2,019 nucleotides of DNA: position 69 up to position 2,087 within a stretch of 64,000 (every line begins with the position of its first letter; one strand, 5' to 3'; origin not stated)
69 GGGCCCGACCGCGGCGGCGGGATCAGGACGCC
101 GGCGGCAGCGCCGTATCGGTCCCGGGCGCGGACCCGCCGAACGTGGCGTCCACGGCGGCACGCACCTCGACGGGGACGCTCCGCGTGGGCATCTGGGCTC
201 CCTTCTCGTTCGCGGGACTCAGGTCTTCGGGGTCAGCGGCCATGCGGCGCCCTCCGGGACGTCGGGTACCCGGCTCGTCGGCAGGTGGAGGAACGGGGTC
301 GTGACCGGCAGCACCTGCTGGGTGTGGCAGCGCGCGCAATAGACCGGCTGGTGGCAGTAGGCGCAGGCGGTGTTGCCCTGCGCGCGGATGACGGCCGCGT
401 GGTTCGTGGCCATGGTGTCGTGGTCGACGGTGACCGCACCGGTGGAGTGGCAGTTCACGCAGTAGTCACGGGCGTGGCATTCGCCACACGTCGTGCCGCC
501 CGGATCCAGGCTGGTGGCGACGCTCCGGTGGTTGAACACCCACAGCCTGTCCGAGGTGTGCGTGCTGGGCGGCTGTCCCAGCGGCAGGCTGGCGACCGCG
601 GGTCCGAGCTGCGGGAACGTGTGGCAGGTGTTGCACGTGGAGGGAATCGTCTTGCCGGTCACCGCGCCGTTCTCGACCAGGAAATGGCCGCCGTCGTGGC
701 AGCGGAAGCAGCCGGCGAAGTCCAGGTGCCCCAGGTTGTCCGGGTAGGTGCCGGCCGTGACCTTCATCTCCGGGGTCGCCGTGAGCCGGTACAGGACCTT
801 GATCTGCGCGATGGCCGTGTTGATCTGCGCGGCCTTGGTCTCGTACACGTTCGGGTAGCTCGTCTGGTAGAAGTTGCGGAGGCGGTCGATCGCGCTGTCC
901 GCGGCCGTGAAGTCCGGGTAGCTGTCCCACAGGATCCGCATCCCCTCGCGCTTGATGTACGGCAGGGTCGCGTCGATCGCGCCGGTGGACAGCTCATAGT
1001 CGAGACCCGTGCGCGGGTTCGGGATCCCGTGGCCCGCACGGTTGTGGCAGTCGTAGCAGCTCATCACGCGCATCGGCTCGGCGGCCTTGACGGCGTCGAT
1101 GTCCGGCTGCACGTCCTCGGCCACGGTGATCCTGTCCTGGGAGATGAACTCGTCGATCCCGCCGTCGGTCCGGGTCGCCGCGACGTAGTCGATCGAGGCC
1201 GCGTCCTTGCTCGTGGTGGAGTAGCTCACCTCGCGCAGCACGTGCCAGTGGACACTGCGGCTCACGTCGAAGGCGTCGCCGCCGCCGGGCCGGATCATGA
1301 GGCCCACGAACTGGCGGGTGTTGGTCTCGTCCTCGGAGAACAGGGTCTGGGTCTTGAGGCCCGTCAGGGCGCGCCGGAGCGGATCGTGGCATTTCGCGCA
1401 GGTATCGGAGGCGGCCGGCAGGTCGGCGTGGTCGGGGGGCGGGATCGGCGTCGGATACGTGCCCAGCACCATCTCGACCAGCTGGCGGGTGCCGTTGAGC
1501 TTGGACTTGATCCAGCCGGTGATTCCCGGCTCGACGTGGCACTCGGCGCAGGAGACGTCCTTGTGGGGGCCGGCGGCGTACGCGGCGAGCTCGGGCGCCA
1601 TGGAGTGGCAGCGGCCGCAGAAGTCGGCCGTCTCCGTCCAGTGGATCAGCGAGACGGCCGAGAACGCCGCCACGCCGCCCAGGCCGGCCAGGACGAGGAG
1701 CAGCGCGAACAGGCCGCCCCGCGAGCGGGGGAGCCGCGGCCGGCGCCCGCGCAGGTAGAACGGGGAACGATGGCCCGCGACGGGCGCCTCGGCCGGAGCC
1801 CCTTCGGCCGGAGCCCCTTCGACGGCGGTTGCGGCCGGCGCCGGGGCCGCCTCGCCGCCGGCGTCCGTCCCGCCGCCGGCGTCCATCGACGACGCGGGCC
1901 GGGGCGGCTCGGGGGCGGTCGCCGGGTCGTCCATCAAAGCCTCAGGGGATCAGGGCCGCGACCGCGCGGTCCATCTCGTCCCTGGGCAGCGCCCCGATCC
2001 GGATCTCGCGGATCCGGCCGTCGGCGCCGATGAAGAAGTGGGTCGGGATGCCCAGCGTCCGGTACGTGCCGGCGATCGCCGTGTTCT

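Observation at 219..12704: Candidate extracellular electron-transfer/respiratory module: three multihaem cytochromes, orphan Rieske protein, NHL propeller and TPR anchors, with dedicated System II cytochrome c maturation genes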

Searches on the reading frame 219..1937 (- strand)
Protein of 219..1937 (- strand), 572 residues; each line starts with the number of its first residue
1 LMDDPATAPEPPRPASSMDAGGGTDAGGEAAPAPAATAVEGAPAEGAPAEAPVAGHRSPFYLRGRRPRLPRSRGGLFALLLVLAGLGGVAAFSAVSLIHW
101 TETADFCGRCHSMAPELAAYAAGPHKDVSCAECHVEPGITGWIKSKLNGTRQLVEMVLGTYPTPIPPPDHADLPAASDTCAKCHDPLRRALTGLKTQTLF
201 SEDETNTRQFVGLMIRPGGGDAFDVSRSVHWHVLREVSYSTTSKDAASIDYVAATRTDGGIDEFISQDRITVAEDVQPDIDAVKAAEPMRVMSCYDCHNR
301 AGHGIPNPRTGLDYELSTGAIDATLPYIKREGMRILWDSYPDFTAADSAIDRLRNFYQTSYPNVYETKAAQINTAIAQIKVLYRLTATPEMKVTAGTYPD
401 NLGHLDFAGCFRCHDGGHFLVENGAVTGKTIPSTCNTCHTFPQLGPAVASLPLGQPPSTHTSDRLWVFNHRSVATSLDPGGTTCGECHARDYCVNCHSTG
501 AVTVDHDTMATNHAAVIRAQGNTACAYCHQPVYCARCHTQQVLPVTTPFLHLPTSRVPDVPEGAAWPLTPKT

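Call 6: search_protein_families(library=pfam, proteins=[window:219-1937:-], max_evalue=0.01)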
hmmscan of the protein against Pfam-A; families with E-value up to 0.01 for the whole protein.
window:219-1937:- (572 aa): 3 families
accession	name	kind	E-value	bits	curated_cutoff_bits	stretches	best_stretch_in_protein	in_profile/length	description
PF03264.19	Cytochrom_NNT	-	9.1e-10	39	24.1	1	76-163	8-101/174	NapC/NirT cytochrome c family, N-terminal region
PF14522.11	Cytochrome_C7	-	1.1e-08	35.3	24.8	0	105-134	14-66/67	Cytochrome c7 and related cytochrome c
PF09699.15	Paired_CXXCH_1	-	0.0011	19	20.6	0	491-530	7-37/41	Doubled CXXCH motif (Paired_CXXCH_1)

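Call 8: find_homologous_proteins(query=window:219-1937:-)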
Query window:219-1937:- (572 aa): 1799 proteins with E <= 0.001 among 8000 candidates; the best 120 are listed.
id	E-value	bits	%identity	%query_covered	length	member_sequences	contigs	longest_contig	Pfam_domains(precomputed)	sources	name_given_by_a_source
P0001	0.0e+0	1341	100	100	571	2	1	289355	PF03264.20,PF14522.12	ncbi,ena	-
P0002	0.0e+0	1135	89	92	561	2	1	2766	PF03264.20,PF14522.12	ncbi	-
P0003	2.9e-295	999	74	100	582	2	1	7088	PF03264.20,PF14522.12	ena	-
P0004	9.9e-292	987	75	97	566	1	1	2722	PF03264.20,PF14522.12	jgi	jgi:nitrate/TMAO reductase-like tetraheme cytochrome c subunit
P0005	5.7e-291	985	74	100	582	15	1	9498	PF03264.20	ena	-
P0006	1.1e-290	984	77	83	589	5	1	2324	PF03264.20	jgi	jgi:nitrate/TMAO reductase-like tetraheme cytochrome c subunit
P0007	1.1e-289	980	73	100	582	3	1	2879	PF03264.20,PF14522.12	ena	-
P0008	1.4e-284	964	74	96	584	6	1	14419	PF03264.20,PF14522.12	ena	-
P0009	1.1e-283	961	74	95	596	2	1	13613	PF03264.20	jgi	-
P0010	9.3e-281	951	71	98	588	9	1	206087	PF03264.20,PF14522.12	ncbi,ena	-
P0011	1.6e-277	940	74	83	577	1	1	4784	PF03264.20,PF14522.12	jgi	jgi:nitrate/TMAO reductase-like tetraheme cytochrome c subunit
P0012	5.8e-277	938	71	98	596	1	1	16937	PF03264.20,PF14522.12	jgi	jgi:nitrate/TMAO reductase-like tetraheme cytochrome c subunit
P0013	3.5e-276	936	72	99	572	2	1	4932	PF03264.20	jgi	jgi:nitrate/TMAO reductase-like tetraheme cytochrome c subunit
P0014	5.3e-276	935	70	97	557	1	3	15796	PF03264.20,PF14522.12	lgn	-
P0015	3.0e-274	930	72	93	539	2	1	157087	PF03264.20,PF14522.12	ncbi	-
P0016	2.2e-272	923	74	90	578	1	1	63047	PF03264.20,PF14522.12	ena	-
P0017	1.5e-271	921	71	98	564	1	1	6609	PF03264.20,PF14522.12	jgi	jgi:nitrate/TMAO reductase-like tetraheme cytochrome c subunit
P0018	3.3e-270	916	73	90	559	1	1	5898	PF03264.20,PF14522.12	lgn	-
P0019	1.0e-269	915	68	99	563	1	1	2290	PF03264.20,PF14522.12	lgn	-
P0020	1.3e-269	914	71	94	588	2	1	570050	PF03264.20,PF14522.12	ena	-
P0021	2.1e-269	914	67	100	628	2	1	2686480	PF03264.20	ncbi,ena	-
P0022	2.4e-269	913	71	92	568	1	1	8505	PF03264.20,PF14522.12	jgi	jgi:nitrate/TMAO reductase-like tetraheme cytochrome c subunit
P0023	8.2e-269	912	74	90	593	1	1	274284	PF03264.20,PF14522.12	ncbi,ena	-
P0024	1.1e-268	911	70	98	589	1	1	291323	PF03264.20,PF14522.12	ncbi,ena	-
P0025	2.2e-268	910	68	99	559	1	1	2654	PF03264.20,PF14522.12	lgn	-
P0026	3.6e-268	909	71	90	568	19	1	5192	PF03264.20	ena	-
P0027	6.4e-268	909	69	98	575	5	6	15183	PF03264.20,PF14522.12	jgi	jgi:nitrate/TMAO reductase-like tetraheme cytochrome c subunit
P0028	4.1e-267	906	71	95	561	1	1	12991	PF03264.20,PF14522.12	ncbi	ncbi:MAG: NapC/NirT family cytochrome c [Candidatus Limnocylindrales bacterium]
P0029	5.0e-267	906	71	96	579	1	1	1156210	PF03264.20,PF14522.12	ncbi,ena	-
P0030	3.4e-266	903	71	94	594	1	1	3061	PF03264.20,PF14522.12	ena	-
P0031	1.1e-265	901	71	90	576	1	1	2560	PF03264.20,PF14522.12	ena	-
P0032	1.8e-265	900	75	88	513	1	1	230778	PF03264.20,PF14522.12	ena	-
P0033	1.5e-264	897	70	94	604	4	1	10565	PF03264.20,PF14522.12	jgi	jgi:nitrate/TMAO reductase-like tetraheme cytochrome c subunit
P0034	2.6e-264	897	72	94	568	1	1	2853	PF03264.20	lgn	-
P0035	2.9e-264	897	72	90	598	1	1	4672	PF03264.20,PF14522.12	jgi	jgi:nitrate/TMAO reductase-like tetraheme cytochrome c subunit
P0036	1.3e-263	894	72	90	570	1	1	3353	PF03264.20,PF14522.12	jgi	jgi:nitrate/TMAO reductase-like tetraheme cytochrome c subunit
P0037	1.7e-263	894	69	99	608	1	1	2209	PF03264.20,PF14522.12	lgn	-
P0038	5.3e-262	889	71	90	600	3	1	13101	PF03264.20,PF14522.12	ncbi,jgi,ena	ncbi:MAG TPA: NapC/NirT family cytochrome c [Candidatus Limnocylindrales bacterium]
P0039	3.4e-261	886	70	90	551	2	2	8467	PF03264.20,PF14522.12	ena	-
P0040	3.4e-261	886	69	95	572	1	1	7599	PF03264.20,PF14522.12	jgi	jgi:hypothetical protein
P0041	1.1e-260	885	70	90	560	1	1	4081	PF03264.20,PF14522.12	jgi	jgi:nitrate/TMAO reductase-like tetraheme cytochrome c subunit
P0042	3.0e-259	880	65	100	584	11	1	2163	PF03264.20,PF14522.12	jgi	-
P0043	7.4e-259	879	68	91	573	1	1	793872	PF03264.20,PF14522.12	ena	-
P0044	9.6e-259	878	67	95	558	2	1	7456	PF03264.20,PF14522.12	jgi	jgi:nitrate/TMAO reductase-like tetraheme cytochrome c subunit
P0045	1.5e-258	878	71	91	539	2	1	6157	PF03264.20,PF14522.12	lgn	-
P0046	3.7e-258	876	70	88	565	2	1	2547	PF03264.20,PF14522.12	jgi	jgi:nitrate/TMAO reductase-like tetraheme cytochrome c subunit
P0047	1.4e-257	874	72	83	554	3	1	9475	PF03264.20,PF14522.12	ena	-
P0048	1.8e-257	874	71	89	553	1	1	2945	PF03264.20,PF14522.12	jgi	jgi:nitrate/TMAO reductase-like tetraheme cytochrome c subunit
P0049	3.3e-257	873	66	99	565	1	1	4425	PF03264.20,PF14522.12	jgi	jgi:nitrate/TMAO reductase-like tetraheme cytochrome c subunit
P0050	3.4e-257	873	69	90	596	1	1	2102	PF03264.20,PF14522.12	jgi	jgi:nitrate/TMAO reductase-like tetraheme cytochrome c subunit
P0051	5.0e-257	873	70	90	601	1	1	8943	PF03264.20,PF14522.12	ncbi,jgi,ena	ncbi:MAG: NapC/NirT family cytochrome c [Chloroflexota bacterium]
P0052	5.9e-257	872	66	99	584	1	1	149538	PF03264.20,PF14522.12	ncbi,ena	-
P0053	6.5e-256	869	70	90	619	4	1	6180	PF03264.20,PF14522.12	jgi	jgi:hypothetical protein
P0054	1.4e-255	868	73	86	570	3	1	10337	PF03264.20,PF14522.12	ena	-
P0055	2.1e-255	867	68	96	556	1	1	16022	PF03264.20,PF14522.12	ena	-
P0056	2.9e-255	867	70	88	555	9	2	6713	PF03264.20,PF14522.12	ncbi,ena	-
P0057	3.6e-255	867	72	88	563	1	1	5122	PF03264.20,PF14522.12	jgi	jgi:nitrate/TMAO reductase-like tetraheme cytochrome c subunit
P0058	3.8e-255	866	66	96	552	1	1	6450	PF03264.20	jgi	jgi:nitrate/TMAO reductase-like tetraheme cytochrome c subunit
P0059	7.3e-255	865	68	90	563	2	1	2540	PF03264.20,PF14522.12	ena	-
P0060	7.7e-255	865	68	97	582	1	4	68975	PF03264.20,PF14522.12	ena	-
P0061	1.2e-254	865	65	97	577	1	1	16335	PF03264.20,PF14522.12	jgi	jgi:nitrate/TMAO reductase-like tetraheme cytochrome c subunit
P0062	1.4e-254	865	71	83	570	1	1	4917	PF03264.20,PF14522.12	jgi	jgi:nitrate/TMAO reductase-like tetraheme cytochrome c subunit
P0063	2.1e-254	864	66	98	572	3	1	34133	PF03264.20,PF14522.12,PF22113.2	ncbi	-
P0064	3.8e-254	863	70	87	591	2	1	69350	PF03264.20,PF14522.12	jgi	jgi:nitrate/TMAO reductase-like tetraheme cytochrome c subunit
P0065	5.7e-254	863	69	90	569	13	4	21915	PF03264.20,PF14522.12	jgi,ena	-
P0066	1.3e-253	861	65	95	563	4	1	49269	PF03264.20,PF14522.12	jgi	jgi:hypothetical protein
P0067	7.8e-253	859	66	99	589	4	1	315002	PF03264.20,PF14522.12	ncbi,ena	-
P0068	8.9e-253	859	67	92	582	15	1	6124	PF03264.20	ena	-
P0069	2.5e-252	857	71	87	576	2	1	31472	PF03264.20,PF14522.12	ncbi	-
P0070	2.9e-252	857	69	90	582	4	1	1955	PF03264.20,PF14522.12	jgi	jgi:nitrate/TMAO reductase-like tetraheme cytochrome c subunit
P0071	4.7e-252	856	66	97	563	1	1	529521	PF03264.20,PF14522.12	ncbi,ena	-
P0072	9.8e-252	855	67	92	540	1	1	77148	PF03264.20,PF14522.12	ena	-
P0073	1.3e-251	855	68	84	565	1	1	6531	PF03264.20,PF14522.12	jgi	jgi:nitrate/TMAO reductase-like tetraheme cytochrome c subunit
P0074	3.1e-251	854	70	89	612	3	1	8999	PF03264.20,PF14522.12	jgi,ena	-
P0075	3.5e-251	853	69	90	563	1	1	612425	PF03264.20,PF14522.12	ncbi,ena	-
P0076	9.7e-251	852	66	97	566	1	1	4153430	PF03264.20,PF14522.12,PF22113.2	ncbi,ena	-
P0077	1.5e-250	851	65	95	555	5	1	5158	PF03264.20,PF14522.12,PF22113.2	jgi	jgi:nitrate/TMAO reductase-like tetraheme cytochrome c subunit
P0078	1.7e-250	851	64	99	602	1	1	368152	PF03264.20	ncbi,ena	-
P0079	3.6e-250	850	65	98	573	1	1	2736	PF03264.20,PF14522.12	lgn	-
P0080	4.8e-250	850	67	94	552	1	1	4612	PF03264.20,PF14522.12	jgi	jgi:nitrate/TMAO reductase-like tetraheme cytochrome c subunit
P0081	1.9e-249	848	64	98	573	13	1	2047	PF03264.20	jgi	jgi:nitrate/TMAO reductase-like tetraheme cytochrome c subunit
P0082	3.1e-249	847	70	87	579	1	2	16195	PF03264.20,PF14522.12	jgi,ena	-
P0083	3.4e-249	847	65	99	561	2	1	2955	PF03264.20,PF14522.12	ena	-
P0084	3.9e-249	847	66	95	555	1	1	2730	PF03264.20,PF14522.12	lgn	-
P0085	1.9e-248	844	66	96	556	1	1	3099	PF03264.20,PF14522.12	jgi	jgi:nitrate/TMAO reductase-like tetraheme cytochrome c subunit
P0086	1.0e-247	842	66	94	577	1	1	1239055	PF03264.20,PF14522.12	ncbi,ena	-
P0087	3.0e-247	840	67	91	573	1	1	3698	PF03264.20,PF14522.12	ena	-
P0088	9.0e-247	839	65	96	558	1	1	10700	PF03264.20,PF14522.12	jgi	jgi:nitrate/TMAO reductase-like tetraheme cytochrome c subunit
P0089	1.2e-246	838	64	96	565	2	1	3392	PF03264.20,PF14522.12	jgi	jgi:nitrate/TMAO reductase-like tetraheme cytochrome c subunit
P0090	2.9e-246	837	64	98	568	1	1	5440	PF03264.20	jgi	jgi:hypothetical protein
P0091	7.4e-246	836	66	92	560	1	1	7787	PF03264.20,PF14522.12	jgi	jgi:nitrate/TMAO reductase-like tetraheme cytochrome c subunit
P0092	8.8e-246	836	64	98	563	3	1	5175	PF03264.20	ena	-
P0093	7.2e-245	832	69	87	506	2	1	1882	PF03264.20,PF14522.12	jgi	-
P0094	2.2e-244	831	68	89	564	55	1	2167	PF03264.20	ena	-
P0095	9.5e-244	829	69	81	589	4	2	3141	PF03264.20,PF14522.12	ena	-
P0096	1.7e-243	828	66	89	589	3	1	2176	PF03264.20,PF14522.12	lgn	-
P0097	2.4e-243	827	64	94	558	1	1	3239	PF03264.20,PF14522.12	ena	-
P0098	3.8e-243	827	69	83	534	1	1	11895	PF03264.20,PF14522.12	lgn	-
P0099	9.9e-243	825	66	90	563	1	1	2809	PF03264.20,PF14522.12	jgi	jgi:nitrate/TMAO reductase-like tetraheme cytochrome c subunit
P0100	1.9e-242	825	64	97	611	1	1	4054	PF03264.20,PF14522.12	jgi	jgi:nitrate/TMAO reductase-like tetraheme cytochrome c subunit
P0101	3.0e-242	824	64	95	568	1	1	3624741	PF03264.20,PF14522.12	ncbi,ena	-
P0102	3.4e-242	824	65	95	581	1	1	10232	PF03264.20,PF14522.12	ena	-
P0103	4.2e-242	823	67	90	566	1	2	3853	PF03264.20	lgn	-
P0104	5.6e-242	823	69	87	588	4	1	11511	PF03264.20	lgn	-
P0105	6.3e-242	823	67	87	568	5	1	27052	PF03264.20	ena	-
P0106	1.4e-241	822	64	95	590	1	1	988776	PF03264.20,PF14522.12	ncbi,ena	-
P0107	1.8e-240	818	66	81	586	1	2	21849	PF03264.20,PF14522.12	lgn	-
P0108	2.0e-240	818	63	94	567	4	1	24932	PF03264.20,PF14522.12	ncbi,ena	-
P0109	5.1e-240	816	68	87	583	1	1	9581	PF03264.20,PF14522.12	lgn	-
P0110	1.4e-239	815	61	99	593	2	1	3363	PF03264.20,PF14522.12,PF22113.2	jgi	jgi:nitrate/TMAO reductase-like tetraheme cytochrome c subunit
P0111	2.8e-239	814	65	95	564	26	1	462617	PF03264.20,PF14522.12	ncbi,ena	-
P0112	3.6e-239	814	65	92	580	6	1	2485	PF03264.20,PF14522.12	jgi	jgi:hypothetical protein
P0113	6.3e-239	813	63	98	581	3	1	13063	PF03264.20,PF14522.12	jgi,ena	jgi:nitrate/TMAO reductase-like tetraheme cytochrome c subunit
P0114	1.7e-238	811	60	94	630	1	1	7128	PF03264.20,PF14522.12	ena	-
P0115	1.9e-238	811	71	83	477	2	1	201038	PF03264.20,PF14522.12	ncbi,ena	-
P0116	4.6e-238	810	67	89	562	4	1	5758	PF03264.20,PF14522.12,PF22113.2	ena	-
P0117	6.4e-238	810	64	93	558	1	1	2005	PF03264.20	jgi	jgi:nitrate/TMAO reductase-like tetraheme cytochrome c subunit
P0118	7.0e-238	809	63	98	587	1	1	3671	PF03264.20,PF14522.12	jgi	-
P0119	1.2e-237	809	66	88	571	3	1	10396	PF03264.20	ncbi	-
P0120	1.3e-237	809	66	89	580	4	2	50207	PF03264.20,PF14522.12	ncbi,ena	-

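Call 9: find_encoding_contigs(protein=P0001, flank=10000, max_places=3)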
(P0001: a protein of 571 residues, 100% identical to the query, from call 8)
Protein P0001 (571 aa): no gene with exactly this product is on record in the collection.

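Call 10: find_encoding_contigs(protein=P0076, flank=10000, max_places=3)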
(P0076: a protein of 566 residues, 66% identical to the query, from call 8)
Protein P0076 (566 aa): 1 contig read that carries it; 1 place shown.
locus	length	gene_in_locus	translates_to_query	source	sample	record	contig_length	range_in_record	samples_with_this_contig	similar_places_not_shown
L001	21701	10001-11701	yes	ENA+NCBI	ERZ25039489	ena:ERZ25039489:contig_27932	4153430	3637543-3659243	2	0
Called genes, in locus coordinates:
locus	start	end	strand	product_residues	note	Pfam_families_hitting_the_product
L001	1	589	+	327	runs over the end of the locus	PF00515:TPR_1 (faint), PF07719:TPR_2 (faint), PF13174:TPR_6 (faint), PF13181:TPR_8 (faint), PF13371:TPR_9 (faint), PF13414:TPR_11 (faint), PF13424:TPR_12 (faint), PF13432:TPR_16 (weak), +4 more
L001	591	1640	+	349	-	PF25021:TEN_NHL (faint), PF08450:SGL (faint), PF06739:SBBP (faint), PF01436:NHL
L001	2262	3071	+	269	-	PF09699:Paired_CXXCH_1 (faint)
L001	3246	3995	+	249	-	PF09699:Paired_CXXCH_1 (faint)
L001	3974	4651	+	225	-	-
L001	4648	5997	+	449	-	PF13431:TPR_17 (faint), PF00515:TPR_1 (faint), PF07719:TPR_2 (faint), PF13414:TPR_11 (faint), PF14559:TPR_19 (weak)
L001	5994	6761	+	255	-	PF02683:DsbD_TM (faint)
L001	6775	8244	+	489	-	PF05140:ResB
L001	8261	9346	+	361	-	PF01578:Cytochrom_C_asm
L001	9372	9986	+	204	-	PF08534:Redoxin, PF00578:AhpC-TSA, PF00085:Thioredoxin (faint), PF13899:Thioredoxin_7 (faint), PF13098:Thioredoxin_2 (weak), PF13905:Thioredoxin_8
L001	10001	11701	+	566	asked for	PF03264:Cytochrom_NNT, PF14522:Cytochrome_C7 (faint), PF22113:Mtrc-MtrF_II-IV_dom (faint)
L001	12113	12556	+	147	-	PF25471:TM_PetC (weak), PF00355:Rieske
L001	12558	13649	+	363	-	PF00033:Cytochrome_B, PF13631:Cytochrom_B_N_2, PF00032:Cytochrom_B_C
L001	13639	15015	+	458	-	-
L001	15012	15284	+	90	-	-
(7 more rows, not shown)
